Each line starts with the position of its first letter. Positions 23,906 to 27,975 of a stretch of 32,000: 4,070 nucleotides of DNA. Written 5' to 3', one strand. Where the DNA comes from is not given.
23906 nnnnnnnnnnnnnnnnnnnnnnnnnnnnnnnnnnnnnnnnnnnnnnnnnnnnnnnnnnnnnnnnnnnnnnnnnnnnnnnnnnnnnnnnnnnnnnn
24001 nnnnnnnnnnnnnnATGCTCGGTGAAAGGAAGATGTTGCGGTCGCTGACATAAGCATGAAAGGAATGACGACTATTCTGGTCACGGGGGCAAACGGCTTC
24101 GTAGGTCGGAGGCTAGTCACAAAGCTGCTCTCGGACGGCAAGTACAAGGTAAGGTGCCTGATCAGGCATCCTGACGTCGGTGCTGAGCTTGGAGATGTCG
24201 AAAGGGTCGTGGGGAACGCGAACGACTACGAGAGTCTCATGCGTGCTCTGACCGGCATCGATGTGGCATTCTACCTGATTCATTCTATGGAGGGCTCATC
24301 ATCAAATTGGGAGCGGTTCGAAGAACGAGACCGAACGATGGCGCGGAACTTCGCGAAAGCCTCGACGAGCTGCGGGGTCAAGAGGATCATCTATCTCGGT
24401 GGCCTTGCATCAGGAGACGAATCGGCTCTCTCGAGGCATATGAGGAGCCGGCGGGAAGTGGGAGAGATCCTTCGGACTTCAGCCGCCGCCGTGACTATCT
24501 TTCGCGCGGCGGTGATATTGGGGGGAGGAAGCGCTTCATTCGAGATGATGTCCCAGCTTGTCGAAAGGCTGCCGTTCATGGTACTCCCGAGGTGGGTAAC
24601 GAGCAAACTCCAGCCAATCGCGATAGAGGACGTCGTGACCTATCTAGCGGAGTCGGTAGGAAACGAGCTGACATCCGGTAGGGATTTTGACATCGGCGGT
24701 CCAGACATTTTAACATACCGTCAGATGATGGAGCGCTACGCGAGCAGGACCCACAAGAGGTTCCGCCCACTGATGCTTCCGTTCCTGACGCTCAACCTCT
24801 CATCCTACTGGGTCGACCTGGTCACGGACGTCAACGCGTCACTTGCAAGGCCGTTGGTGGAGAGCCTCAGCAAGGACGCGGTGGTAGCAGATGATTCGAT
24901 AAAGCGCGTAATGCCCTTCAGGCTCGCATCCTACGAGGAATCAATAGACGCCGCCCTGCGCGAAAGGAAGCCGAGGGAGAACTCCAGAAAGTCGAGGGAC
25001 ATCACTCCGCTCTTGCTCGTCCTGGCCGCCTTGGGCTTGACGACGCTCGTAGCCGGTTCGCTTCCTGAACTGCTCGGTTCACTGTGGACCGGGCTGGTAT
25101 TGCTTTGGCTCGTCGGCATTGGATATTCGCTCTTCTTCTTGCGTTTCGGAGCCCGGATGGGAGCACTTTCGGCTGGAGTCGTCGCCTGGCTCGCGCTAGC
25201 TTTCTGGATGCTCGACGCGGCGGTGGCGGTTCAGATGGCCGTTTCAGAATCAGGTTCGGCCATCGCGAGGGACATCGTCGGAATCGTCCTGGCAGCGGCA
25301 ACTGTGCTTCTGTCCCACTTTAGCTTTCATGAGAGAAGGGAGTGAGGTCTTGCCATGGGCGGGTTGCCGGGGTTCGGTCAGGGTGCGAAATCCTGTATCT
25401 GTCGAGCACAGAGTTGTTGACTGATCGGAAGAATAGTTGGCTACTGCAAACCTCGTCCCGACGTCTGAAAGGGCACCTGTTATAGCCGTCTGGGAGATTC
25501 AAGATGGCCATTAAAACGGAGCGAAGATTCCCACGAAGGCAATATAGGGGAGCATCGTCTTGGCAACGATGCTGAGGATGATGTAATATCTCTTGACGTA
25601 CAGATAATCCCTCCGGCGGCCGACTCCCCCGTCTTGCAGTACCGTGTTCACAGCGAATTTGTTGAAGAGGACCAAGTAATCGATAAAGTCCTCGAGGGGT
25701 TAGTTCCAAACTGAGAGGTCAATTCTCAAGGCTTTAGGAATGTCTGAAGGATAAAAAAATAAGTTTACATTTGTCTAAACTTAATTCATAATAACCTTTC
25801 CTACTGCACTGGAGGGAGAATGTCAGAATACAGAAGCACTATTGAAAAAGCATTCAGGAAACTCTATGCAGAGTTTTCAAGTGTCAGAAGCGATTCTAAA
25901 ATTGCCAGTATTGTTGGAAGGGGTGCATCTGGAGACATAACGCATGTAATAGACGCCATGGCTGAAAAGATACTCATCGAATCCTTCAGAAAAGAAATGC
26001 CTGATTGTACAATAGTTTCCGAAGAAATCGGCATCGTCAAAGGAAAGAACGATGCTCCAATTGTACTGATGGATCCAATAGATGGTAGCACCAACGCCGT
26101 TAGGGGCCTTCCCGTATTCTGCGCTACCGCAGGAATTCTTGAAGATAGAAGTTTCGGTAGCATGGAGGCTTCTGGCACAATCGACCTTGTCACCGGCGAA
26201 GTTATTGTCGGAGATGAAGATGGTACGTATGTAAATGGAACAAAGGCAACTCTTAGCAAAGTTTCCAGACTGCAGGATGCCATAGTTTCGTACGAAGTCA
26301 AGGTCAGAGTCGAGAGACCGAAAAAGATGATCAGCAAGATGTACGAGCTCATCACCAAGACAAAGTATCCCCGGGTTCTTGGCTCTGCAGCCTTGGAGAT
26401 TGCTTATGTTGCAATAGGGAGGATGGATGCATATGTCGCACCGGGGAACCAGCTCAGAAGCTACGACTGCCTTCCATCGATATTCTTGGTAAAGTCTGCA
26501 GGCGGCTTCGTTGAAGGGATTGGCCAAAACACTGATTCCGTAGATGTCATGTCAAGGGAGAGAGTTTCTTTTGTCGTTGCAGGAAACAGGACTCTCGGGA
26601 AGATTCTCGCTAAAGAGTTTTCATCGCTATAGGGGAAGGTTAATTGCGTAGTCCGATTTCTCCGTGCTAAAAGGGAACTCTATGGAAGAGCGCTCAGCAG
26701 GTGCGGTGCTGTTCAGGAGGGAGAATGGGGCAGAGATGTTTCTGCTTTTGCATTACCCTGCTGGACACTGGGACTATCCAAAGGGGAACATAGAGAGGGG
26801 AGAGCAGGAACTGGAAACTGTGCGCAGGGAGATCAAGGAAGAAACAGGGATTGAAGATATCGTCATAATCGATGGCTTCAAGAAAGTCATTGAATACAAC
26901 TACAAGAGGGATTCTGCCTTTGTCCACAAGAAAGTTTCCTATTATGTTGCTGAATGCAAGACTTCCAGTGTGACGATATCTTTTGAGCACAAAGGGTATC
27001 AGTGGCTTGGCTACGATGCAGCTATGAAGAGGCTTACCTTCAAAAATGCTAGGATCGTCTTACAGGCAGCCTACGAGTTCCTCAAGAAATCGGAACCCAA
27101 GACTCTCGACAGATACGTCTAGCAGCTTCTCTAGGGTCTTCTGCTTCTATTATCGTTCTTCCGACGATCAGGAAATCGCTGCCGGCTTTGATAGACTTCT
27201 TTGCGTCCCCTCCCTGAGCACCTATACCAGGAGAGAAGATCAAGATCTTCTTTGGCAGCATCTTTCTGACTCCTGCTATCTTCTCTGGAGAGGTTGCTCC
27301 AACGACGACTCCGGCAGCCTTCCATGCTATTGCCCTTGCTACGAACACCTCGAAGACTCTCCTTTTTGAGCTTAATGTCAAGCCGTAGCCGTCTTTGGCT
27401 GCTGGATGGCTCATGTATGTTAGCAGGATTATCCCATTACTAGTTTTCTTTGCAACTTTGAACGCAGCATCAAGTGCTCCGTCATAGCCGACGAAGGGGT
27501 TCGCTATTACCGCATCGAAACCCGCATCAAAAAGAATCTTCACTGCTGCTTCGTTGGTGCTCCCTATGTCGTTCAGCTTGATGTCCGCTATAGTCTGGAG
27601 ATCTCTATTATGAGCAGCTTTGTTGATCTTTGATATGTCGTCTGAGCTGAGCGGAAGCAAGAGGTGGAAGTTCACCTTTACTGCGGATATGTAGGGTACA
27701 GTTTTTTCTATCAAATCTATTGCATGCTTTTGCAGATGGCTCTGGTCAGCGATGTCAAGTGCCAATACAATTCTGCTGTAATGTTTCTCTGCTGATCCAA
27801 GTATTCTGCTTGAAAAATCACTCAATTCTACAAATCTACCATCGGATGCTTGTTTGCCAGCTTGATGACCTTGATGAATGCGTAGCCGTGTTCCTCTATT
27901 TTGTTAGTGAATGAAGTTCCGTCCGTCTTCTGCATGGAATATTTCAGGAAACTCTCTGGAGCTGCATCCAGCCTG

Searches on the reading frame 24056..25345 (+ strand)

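Call 9: search_protein_families(library=pfam, proteins=[window:24056-25345:+], max_evalue=0.001)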
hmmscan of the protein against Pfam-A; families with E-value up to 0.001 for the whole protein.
window:24056-25345:+ (429 aa): 5 families
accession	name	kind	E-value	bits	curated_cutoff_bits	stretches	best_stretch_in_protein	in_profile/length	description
PF13460.12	NAD_binding_10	-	7.9e-19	68.7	27.2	1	11-151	1-133/184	NAD(P)H-binding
PF01370.27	Epimerase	-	8.7e-11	42.1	20.9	1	7-115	1-114/240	NAD dependent epimerase/dehydratase family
PF05368.20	NmrA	-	2.3e-10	41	27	1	5-239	3-241/298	NmrA-like family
PF01073.25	3Beta_HSD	-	6.6e-07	29.1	22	1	8-114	1-114/280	3-beta hydroxysteroid dehydrogenase/isomerase family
PF07993.18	NAD_binding_4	-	7.7e-05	22.4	20.1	1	9-40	1-34/258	Male sterility protein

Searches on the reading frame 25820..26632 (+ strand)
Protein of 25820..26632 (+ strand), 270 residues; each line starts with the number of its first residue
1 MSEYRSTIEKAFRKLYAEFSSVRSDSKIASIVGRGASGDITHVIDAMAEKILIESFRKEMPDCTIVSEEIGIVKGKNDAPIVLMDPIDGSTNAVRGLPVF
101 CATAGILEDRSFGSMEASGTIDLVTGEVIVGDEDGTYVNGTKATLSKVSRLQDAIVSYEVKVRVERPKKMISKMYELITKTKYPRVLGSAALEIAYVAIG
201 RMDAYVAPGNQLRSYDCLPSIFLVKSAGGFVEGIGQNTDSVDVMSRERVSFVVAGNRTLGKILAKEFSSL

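Call 9: search_protein_families(library=pfam, proteins=[window:25820-26632:+], max_evalue=0.001)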
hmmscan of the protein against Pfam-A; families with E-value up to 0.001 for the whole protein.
window:25820-26632:+ (270 aa): 2 families
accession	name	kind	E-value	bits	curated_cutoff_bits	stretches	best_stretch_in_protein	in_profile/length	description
PF00459.30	Inositol_P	-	2.2e-28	100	27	1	34-263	35-262/271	Inositol monophosphatase family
PF00316.25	FBPase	-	3.4e-05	24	34.8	1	30-94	46-118/191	Fructose-1-6-bisphosphatase, N-terminal domain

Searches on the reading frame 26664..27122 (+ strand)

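Call 9: search_protein_families(library=pfam, proteins=[window:26664-27122:+], max_evalue=0.001)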
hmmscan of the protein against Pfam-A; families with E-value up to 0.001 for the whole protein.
window:26664-27122:+ (152 aa): 1 family
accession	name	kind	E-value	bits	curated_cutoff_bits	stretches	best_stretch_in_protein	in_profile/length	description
PF00293.34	NUDIX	-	1e-15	58.4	21.1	1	9-130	3-129/134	NUDIX domain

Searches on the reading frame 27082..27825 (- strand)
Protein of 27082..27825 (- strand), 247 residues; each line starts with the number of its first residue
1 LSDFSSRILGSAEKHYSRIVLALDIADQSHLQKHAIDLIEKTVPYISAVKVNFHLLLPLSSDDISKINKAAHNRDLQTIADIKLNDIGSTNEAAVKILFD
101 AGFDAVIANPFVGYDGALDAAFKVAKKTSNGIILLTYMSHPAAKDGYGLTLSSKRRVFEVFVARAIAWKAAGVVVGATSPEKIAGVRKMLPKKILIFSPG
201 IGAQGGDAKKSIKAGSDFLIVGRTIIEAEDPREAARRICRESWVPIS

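Call 9: search_protein_families(library=pfam, proteins=[window:27082-27825:-], max_evalue=0.001)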
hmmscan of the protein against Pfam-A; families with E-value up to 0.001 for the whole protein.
window:27082-27825:- (247 aa): 1 family
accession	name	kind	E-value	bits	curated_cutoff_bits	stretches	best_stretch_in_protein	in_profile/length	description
PF00215.30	OMPdecase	-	4.4e-36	125.3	27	1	18-238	2-221/221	Orotidine 5'-phosphate decarboxylase / HUMPS family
